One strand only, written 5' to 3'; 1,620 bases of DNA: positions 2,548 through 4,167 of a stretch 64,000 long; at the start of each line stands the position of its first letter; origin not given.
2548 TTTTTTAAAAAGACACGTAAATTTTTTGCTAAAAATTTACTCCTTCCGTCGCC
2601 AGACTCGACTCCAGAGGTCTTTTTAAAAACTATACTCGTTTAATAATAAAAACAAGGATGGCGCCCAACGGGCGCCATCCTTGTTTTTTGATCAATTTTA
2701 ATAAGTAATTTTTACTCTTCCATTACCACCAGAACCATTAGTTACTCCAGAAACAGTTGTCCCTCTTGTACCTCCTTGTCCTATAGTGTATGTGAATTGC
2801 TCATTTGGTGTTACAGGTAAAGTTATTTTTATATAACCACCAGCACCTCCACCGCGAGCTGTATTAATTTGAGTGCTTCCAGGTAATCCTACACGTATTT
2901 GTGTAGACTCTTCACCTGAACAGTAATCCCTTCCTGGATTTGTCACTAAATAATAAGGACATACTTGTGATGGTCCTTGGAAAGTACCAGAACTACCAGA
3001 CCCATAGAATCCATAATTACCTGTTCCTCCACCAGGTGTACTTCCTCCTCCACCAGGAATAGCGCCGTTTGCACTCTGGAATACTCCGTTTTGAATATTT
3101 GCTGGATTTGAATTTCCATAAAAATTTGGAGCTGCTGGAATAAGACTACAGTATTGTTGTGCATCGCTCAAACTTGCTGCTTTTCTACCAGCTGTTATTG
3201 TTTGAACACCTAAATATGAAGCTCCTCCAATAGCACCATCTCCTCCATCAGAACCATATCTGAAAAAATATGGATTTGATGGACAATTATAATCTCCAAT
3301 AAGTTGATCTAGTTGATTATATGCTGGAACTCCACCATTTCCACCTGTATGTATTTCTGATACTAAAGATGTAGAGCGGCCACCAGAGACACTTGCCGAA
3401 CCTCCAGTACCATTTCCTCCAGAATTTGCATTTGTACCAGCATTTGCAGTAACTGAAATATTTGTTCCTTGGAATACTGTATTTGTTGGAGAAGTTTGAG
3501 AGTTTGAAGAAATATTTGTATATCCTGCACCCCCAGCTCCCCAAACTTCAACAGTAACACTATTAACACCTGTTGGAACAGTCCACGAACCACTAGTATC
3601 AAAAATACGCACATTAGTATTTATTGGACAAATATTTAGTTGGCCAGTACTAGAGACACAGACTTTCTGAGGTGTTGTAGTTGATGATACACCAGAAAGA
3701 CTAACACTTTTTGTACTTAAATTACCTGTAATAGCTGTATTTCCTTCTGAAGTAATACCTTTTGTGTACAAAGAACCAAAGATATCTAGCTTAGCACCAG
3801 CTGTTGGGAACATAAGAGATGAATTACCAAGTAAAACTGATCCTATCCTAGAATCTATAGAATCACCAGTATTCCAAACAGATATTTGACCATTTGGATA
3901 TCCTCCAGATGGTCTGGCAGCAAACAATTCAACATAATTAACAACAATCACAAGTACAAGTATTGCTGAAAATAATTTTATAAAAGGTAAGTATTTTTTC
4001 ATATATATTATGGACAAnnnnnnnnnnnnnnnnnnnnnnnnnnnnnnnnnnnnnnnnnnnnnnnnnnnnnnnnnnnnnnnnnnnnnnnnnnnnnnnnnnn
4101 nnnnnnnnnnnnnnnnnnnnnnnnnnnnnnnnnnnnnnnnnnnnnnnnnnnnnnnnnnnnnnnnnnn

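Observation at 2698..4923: Three tandem paralogues sharing a C-terminal Cys-x(8-9)-Cys-Pro module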

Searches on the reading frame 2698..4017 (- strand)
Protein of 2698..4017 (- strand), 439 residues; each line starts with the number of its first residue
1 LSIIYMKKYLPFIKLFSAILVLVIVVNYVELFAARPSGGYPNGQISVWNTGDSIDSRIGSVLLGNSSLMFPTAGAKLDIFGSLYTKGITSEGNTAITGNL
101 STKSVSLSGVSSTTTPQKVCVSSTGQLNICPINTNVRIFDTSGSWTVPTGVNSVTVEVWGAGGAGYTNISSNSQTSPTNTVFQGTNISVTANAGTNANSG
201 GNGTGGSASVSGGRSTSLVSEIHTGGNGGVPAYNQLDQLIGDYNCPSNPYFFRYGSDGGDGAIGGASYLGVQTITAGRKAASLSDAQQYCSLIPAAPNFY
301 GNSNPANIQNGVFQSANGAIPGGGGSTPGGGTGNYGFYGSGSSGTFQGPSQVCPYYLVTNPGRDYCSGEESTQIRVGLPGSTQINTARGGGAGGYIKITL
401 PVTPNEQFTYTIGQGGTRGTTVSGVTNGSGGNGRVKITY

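Call 3: search_protein_families(library=pfam, proteins=[window:2698-4017:-], max_evalue=1)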
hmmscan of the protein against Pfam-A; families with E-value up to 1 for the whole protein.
window:2698-4017:- (439 aa): 1 family
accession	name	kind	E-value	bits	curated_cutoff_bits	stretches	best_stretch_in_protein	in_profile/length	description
PF21722.4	Gly_rich_2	-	6.7e-05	23.4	24.3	1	380-433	29-86/226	Glycine-rich domain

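Call 4: search_protein_families(library=ncbifam, proteins=[window:2698-4017:-], max_evalue=1)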
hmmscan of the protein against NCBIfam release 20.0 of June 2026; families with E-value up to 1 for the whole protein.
window:2698-4017:- (439 aa): 0 families

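Call 20: find_homologous_proteins(query=window:2698-4002:-, max_evalue=0.001)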
Query window:2698-4002:- (434 aa): 4 proteins with E <= 0.001 among 8000 candidates.
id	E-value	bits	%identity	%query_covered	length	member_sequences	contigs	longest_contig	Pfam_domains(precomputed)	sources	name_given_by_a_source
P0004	2.4e-277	938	100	100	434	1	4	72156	PF21722.5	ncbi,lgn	-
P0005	7.1e-247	838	87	100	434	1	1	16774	-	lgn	-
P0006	2.3e-68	249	39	100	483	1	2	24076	-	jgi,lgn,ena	-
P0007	4.7e-67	245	53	39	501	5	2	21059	-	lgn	-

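Call 22: find_encoding_contigs(protein=P0006, flank=10000, max_places=3)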
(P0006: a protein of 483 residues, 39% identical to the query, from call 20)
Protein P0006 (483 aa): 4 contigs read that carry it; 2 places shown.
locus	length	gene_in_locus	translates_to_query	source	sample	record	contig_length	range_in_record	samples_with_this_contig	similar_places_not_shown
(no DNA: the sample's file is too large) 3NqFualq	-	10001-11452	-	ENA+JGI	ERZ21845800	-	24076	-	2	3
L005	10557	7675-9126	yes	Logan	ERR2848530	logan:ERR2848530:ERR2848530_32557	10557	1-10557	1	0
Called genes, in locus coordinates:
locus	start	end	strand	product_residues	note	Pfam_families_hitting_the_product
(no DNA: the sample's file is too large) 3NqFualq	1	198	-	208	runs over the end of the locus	-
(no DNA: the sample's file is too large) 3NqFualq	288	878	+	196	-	PF00574:CLP_protease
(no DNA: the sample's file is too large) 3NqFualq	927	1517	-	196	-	PF00574:CLP_protease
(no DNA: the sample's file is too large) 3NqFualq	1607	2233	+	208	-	-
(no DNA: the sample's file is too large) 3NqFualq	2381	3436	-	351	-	PF05697:Trigger_N, PF05698:Trigger_C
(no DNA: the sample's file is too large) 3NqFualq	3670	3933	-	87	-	-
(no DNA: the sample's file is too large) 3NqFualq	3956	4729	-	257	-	-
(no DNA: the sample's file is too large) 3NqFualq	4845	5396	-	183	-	PF00719:Pyrophosphatase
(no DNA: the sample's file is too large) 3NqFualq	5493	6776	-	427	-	PF08529:NusA_N, PF07650:KH_2 (faint), PF13184:KH_NusA_1st, PF26594:KH_NusA_2nd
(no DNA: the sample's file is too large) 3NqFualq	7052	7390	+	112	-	PF28423:Epiregulin_C (weak)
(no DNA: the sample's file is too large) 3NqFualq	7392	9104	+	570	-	-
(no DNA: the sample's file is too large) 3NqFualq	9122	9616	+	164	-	-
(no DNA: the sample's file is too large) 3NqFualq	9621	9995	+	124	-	-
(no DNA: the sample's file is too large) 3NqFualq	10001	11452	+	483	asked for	-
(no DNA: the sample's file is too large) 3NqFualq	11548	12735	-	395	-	PF18962:Por_Secre_tail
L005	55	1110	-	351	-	PF05697:Trigger_N, PF05698:Trigger_C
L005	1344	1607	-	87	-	-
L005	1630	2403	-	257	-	-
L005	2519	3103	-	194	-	PF00719:Pyrophosphatase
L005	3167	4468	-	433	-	PF08529:NusA_N, PF07650:KH_2 (faint), PF13184:KH_NusA_1st, PF26594:KH_NusA_2nd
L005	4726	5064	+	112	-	PF28423:Epiregulin_C (weak)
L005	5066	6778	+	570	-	-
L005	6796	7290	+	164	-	-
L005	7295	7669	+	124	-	-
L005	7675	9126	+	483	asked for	-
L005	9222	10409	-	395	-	PF18962:Por_Secre_tail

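Call 23: find_encoding_contigs(protein=P0007, flank=10000, max_places=3)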
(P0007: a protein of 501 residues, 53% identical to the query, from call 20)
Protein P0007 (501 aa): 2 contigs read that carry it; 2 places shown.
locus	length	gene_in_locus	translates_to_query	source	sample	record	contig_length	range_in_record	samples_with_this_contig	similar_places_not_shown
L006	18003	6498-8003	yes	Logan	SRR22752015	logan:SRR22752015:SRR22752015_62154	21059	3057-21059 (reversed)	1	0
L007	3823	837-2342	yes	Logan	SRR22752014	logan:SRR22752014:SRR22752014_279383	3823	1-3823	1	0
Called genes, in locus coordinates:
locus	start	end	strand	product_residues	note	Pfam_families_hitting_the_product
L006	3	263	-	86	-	?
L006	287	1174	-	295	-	-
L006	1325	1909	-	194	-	PF00719:Pyrophosphatase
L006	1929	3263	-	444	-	PF08529:NusA_N, PF13184:KH_NusA_1st, PF07650:KH_2 (weak), PF26594:KH_NusA_2nd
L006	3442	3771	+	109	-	-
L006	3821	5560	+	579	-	-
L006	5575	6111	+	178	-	-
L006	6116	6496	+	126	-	-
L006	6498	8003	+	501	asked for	-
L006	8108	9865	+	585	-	PF05157:MshEN, PF00437:T2SSE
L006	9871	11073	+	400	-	PF00482:T2SSF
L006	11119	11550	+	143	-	-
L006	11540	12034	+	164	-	-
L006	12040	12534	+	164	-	-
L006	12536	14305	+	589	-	-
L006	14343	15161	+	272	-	PF00121:TIM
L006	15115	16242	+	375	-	PF00162:PGK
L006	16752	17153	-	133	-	PF11969:DcpS_C, PF01230:HIT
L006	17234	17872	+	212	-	-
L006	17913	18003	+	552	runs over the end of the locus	PF01368:DHH, PF02272:DHHA1, PF17768:RecJ_OB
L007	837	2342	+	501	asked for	-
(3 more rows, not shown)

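Call 46: search_protein_families(library=phrogs, proteins=[window:2698-4002:-], max_evalue=0.1)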
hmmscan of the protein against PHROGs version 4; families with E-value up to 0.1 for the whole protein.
window:2698-4002:- (434 aa): 2 families
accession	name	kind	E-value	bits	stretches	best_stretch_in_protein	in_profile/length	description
phrog_4205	-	unknown function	5.2e-06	27.8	1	95-166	8-78/287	-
phrog_19904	-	unknown function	0.032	15.1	0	8-45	6-43/69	-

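Call 48: predict_structure(alignment_id=A9)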
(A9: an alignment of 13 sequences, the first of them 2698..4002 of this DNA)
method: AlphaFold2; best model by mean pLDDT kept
length: 434 residues; sequences in the alignment: 13
mean_pLDDT: 49.7   pTM: 0.48
mean pLDDT of the five models: 49.7, 48.3, 47.1, 46.2, 44.9
residues with pLDDT >= 90: 20; 70-90: 84; 50-70: 67; < 50: 263
segments of 3 or more residues with pLDDT < 50: 25-123, 224-318, 321-380, 415-420
pLDDT, mean of each block of 10 residues (from residue 1): 66 77 44 33 34 34 36 33 32 33 37 42 53 87 85 79 58 90 85 68 72 58 45 35 30 34 31 30 31 28 31 42 37 28 29 34 28 35 64 81 91 56 69 84
secondary structure, 60 per line:
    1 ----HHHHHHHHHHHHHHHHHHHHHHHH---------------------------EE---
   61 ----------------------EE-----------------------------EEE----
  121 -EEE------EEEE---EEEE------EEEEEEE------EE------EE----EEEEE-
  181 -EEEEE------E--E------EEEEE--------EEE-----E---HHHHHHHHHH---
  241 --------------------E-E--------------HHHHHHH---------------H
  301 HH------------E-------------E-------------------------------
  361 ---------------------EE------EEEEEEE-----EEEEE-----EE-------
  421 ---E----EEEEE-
elements in order: H5-28 E114-116 E122-124 E131-134 E138-141 E148-154 E175-179 E182-186 E203-207 E216-218 H228-237 H278-284 E390-396 E402-406 E429-433
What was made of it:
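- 2701..3615 (-): Glycine-rich C-terminal domain of C (viral tail-fibre type). The AF2 core of this domain has pLDDT 80-90 (call 48).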

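Call 52: fold_search(model_id=the predicted structure, library=pdb)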
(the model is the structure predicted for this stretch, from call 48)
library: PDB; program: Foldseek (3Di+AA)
matches with E <= 10: 29; with E <= 0.001: 0
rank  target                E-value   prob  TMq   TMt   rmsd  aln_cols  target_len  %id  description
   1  7mzy_A                1.6e-01  0.08  0.13  0.17  20.4       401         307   14  Anaplastic lymphoma kinase (ALK) extracellular fragment of ligand binding region 673-986 (released 2021-11-24)
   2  7ypx_A                2.8e-01  0.12  0.12  0.20  17.1       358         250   13  Cyanophage Pam3 fiber (released 2022-11-09)
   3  7nx3_F                3.3e-01  0.07  0.12  0.16  20.1       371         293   15  Crystal structure of ALK in complex with Fab324 (released 2021-10-27)
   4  9d93_Pa               4.3e-01  0.13  0.09  0.06  17.4       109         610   16  Mycobacteriophage Bxb1 tail tip - Composite map and model (released 2024-09-25)
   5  7nx4                  5.8e-01  0.06  0.13  0.16  20.6       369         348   15  Crystal structure of the TG and EGF-like domains of ALK (released 2021-10-27)
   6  7nwz_A                7.9e-01  0.04  0.12  0.16  19.6       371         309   14  ALK:ALKAL2 complex (released 2021-10-27)
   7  9g5i_B                8.3e-01  0.05  0.14  0.16  22.0       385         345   15  Cryo-EM structure of a 2:1 ALK:ALKAL2 complex obtained after re-processing of EMPIAR-10930 data (released 2025-03-12)
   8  7ls0_C                8.8e-01  0.04  0.13  0.15  20.7       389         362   14  Structure of the Human ALK GRD bound to AUG (released 2021-11-24)
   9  9g5i_A                1.0e+00  0.03  0.12  0.15  20.3       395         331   14  Cryo-EM structure of a 2:1 ALK:ALKAL2 complex obtained after re-processing of EMPIAR-10930 data (released 2025-03-12)
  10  9d93_Qb               2.4e+00  0.18  0.15  0.28   7.7       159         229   16  Mycobacteriophage Bxb1 tail tip - Composite map and model (released 2024-09-25)
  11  7sb4_B                2.6e+00  0.02  0.08  0.04  10.1       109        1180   12  Structure of OC43 spike in complex with polyclonal Fab2 (Donor 1412) (released 2022-05-04)
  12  7ls0_B                2.9e+00  0.02  0.13  0.14  21.1       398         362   14  Structure of the Human ALK GRD bound to AUG (released 2021-11-24)
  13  3pig_A                3.7e+00  0.02  0.07  0.06  13.0       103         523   10  beta-fructofuranosidase from Bifidobacterium longum (released 2011-04-27)
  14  6num                  3.9e+00  0.02  0.06  0.06  12.2       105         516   15  The structure of GH32 from Bifidobacteium adolescentis (released 2020-02-05)
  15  8xcj_F                4.1e+00  0.02  0.08  0.09  16.8       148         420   15  Open State of central tail fiber of bacteriophage lambda upon binding to LamB (gpJ713-LamB complex) (released 2024-05-01)
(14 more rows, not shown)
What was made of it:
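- On Pfam PF21722 Gly_rich_2 (applies only to the C-terminal domain of C): In the PDB search the top hit was the ALK glycine-rich domain, but at E 0.16 (call 52).
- Tried and rejected: Foldseek against the PDB found nothing significant (call 52).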

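Call 60: search_dna_similar(query=window:2698-4002:-, collection=phages, mode=protein, max_evalue=0.01, max_rows=15)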
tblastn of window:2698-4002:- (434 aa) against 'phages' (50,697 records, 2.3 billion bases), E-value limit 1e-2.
No match.

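Call 67: search_solved_structures(query=A9, max_evalue=1)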
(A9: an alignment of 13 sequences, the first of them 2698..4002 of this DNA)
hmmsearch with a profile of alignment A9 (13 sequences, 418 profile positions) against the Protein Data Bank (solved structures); distinct sequences matched with E-value up to 1: 0.

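Call 86: fold_search(model_id=the predicted structure, library=viral)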
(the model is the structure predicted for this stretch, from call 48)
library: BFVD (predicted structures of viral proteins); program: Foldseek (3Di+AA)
matches with E <= 10: 241; with E <= 0.001: 30
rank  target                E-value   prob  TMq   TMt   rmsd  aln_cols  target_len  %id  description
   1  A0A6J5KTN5            4.9e-08  1.00  0.30  0.14  12.8       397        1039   18  Uncharacterized protein (Fragment) [uncultured Caudovirales phage]
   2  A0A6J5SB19            2.9e-07  1.00  0.32  0.21   8.7       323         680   23  Uncharacterized protein [uncultured Caudovirales phage]
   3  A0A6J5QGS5            1.4e-06  1.00  0.29  0.50  12.6       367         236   16  Uncharacterized protein [uncultured Caudovirales phage]
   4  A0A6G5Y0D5            1.6e-06  1.00  0.28  0.24  19.3       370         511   16  (no name in the UniProt tables at hand)
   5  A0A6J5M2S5            2.4e-06  1.00  0.19  0.20  25.4       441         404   16  Glycine-rich domain-containing protein [uncultured Caudovirales phage]
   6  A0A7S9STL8            3.6e-06  1.00  0.23  0.21  15.5       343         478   17  Uncharacterized protein [Virus NIOZ-UU157]
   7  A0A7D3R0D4            1.0e-05  0.99  0.19  0.23  24.4       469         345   17  Glycine-rich domain-containing protein [Fadolivirus FV1/VV64]
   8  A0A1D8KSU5            1.1e-05  1.00  0.28  0.11  40.3       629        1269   17  Phage tail collar domain-containing protein [Synechococcus phage S-WAM2]
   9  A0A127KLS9            1.3e-05  1.00  0.28  0.21  19.2       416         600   15  Virion structural protein [Cyanophage S-RIM32]
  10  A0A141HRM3            1.7e-05  1.00  0.26  0.56  13.3       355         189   15  (no name in the UniProt tables at hand)
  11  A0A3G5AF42            3.9e-05  1.00  0.27  0.48   9.6       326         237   18  Uncharacterized protein [Satyrvirus sp.]
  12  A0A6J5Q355            4.3e-05  0.94  0.19  0.11  23.6       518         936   19  Uncharacterized protein [uncultured Caudovirales phage]
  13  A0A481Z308            1.4e-04  0.75  0.15  0.18  34.0       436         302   18  Collagen triple helix repeat protein (Fragment) [Pithovirus LCPAC102]
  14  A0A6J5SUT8            1.6e-04  1.00  0.21  0.61  11.4       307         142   16  Uncharacterized protein [uncultured Caudovirales phage]
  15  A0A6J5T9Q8            1.6e-04  1.00  0.15  0.18   9.4       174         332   19  Glycine-rich domain-containing protein [uncultured Caudovirales phage]
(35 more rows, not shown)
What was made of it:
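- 2701..3615 (-): Foldseek against BFVD gives 30 hits at E<=1e-3, mostly 'Glycine-rich domain-containing', tail-fibre or virion structural proteins, best 4.9e-8 (call 86).
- On Pfam PF21722 Gly_rich_2 (applies only to the C-terminal domain of C): Foldseek against BFVD: 30 hits at E<=1e-3, many named 'Glycine-rich domain-containing protein', best 4.9e-8 (call 86).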

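Call 87: search_protein_families(library=pfam, alignment_id=A9, max_evalue=0.01)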
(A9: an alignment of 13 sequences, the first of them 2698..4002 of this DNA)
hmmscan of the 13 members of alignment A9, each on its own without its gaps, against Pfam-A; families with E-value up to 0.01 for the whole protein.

A. member 1, window:2698-4002:- (434 aa): 1 family
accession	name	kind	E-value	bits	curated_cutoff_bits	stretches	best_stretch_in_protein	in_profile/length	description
PF21722.4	Gly_rich_2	-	6.1e-05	23.6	24.3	1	375-428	29-86/226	Glycine-rich domain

B. families by the number of members that match (of 13 scanned): 1 family
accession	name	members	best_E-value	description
PF21722.4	Gly_rich_2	4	6.1e-05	Glycine-rich domain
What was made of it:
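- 2701..3615 (-): Pfam Gly_rich_2 scores 23.4-23.6 bits against a cut-off of 24.3 (calls 3, 87).
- On Any curated protein family or solved structure (for the module itself): Pfam and NCBIfam: none (calls 3, 4, 87).
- C's C-terminal domain matches viral glycine-rich, tail-fibre and virion structural proteins (call 86; Pfam near threshold, calls 3, 87).
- Tried and rejected: Pfam, NCBIfam and PHROGs scans of A, B, C and their neighbours found nothing for the module (calls 3, 4, 46, 87).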

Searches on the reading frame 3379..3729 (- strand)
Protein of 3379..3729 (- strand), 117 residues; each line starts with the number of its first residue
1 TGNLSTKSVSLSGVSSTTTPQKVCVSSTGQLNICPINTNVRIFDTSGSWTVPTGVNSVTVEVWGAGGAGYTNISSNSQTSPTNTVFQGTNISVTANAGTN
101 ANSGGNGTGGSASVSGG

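Call 80: search_dna_similar(query=window:3379-3729:-, collection=phages, mode=protein, max_evalue=10, max_rows=10)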
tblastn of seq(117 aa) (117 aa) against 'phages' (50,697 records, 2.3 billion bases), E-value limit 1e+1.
Records with a match: 20; places in all: 28; records where one place covers at least 80% of the query: 0.
Best place of each record, by identity: 60-80% 4; <60% 16.
By first word of the organism name: Prochlorococcus 4; Salmonella 4; Synechococcus 3; Caudoviricetes 3; Bordetella 3; Cyanophage 1; Brevibacillus 1; Marine 1.
By host as written in the record: - 6; Synechococcus sp. WH8109 3; Bordetella bronchiseptica 3; Prochlorococcus sp. NATL1A 2; Salmonella enterica subsp. enterica serovar Enteritidis derived from ATCC 13076 2; Salmonella enterica subsp. enterica serovar Enteritidis 2; Prochlorococcus marinus NATL2A 1; Synechococcus sp. WH8102 1.
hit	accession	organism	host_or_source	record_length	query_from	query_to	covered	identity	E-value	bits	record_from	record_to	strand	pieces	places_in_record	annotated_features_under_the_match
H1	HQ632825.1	Prochlorococcus phage P-SSM5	Prochlorococcus marinus NATL2A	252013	28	67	34%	42.5%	9e-1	34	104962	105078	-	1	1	hypothetical protein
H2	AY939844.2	Prochlorococcus phage P-SSM2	Prochlorococcus sp. NATL1A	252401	28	67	34%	42.5%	9e-1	34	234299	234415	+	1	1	hypothetical protein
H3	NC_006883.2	Prochlorococcus phage P-SSM2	Prochlorococcus sp. NATL1A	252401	28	67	34%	42.5%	9e-1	34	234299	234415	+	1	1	hypothetical protein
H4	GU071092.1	Prochlorococcus phage P-SSM2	-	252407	28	67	34%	42.5%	9e-1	34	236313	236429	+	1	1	conserved hypothetical protein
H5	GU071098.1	Synechococcus phage S-SSM7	Synechococcus sp. WH8109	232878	49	76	24%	60.7%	4e-2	38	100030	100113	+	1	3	hypothetical protein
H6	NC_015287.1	Synechococcus phage S-SSM7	Synechococcus sp. WH8109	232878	49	76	24%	60.7%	4e-2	38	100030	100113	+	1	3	hypothetical protein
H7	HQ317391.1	Cyanophage S-SSM6a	Synechococcus sp. WH8109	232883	49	76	24%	60.7%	4e-2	38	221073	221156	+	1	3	hypothetical protein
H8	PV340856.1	Synechococcus phage Sf-FS3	Synechococcus sp. WH8102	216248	49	76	24%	60.7%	1e-1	37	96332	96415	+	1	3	hypothetical protein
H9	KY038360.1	Brevibacillus phage MRSA107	sputum specimen in the respiratory ...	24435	30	72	37%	37.7%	3e+0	33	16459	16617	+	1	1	record has no annotation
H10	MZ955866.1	Salmonella phage vB_SenS_TUMS_E4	Salmonella enterica subsp. enterica ...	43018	31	69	33%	40.9%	7e+0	32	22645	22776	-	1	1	hypothetical protein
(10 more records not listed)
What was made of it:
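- Closest known: Viral/phage glycine-rich domain proteins. Different: The N-terminal module studied here has no counterpart in phage records. tblastn found no significant match (none at E<=0.01, best 0.04; calls 60, 80), and PHROGs gave only a weak hit over aa 95-166 (call 46).
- Tried and rejected: tblastn of C and of its Cys-loop/Gly-rich junction against phage genomes found nothing significant (calls 60, 80).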

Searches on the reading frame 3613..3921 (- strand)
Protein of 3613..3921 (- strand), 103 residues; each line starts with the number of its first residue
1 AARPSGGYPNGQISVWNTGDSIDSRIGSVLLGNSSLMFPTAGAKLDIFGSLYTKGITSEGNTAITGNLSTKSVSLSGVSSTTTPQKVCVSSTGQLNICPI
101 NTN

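Call 75: find_related_loci(query=A12, collection=metagenome_contigs, flank=10000)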
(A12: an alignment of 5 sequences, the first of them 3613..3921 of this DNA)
Query A12 (103 aa) in metagenome_contigs; peptide patterns used: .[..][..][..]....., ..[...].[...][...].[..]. (x = any residue, [..] = any of these).
101 stretches matched a pattern, but none encodes a relative of the query by tblastn (E <= 1e-3).
